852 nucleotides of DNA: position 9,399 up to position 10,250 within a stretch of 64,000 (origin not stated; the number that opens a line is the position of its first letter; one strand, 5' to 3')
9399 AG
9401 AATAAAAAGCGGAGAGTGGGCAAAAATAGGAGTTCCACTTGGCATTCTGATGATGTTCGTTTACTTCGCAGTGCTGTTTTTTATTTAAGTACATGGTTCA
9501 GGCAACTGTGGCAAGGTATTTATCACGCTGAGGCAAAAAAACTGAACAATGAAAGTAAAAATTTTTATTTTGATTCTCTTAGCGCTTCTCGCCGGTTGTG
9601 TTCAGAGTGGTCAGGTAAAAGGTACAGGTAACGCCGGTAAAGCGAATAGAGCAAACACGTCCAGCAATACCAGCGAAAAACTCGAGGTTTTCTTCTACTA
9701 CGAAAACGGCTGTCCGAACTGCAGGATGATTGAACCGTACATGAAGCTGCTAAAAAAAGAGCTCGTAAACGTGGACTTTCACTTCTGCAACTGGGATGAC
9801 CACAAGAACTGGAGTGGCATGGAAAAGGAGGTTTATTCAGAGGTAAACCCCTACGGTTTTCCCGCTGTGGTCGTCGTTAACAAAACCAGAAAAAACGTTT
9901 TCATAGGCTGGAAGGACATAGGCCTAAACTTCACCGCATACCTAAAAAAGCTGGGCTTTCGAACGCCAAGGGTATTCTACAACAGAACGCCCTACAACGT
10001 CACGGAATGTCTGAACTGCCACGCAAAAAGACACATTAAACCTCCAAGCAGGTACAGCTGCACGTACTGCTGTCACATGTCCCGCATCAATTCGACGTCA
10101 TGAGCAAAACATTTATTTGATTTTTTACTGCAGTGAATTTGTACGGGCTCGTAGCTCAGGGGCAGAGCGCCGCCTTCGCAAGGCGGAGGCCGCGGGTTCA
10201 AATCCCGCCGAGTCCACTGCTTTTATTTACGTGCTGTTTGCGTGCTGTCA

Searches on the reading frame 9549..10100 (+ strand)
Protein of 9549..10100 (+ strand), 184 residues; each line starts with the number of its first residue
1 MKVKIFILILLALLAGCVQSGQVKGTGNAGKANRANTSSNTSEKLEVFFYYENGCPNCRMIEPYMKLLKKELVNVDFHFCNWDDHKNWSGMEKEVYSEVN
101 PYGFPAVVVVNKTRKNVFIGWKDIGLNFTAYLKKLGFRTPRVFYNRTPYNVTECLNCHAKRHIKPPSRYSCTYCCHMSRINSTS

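Call 22: search_protein_families(library=pfam, proteins=[window:9549-10100:+], max_evalue=0.001)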
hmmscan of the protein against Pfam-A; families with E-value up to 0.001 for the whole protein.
window:9549-10100:+ (184 aa): 1 family
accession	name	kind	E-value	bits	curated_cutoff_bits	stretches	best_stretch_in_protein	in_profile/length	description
PF00085.26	Thioredoxin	-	0.00081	19.8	23.5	0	42-111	17-80/103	Thioredoxin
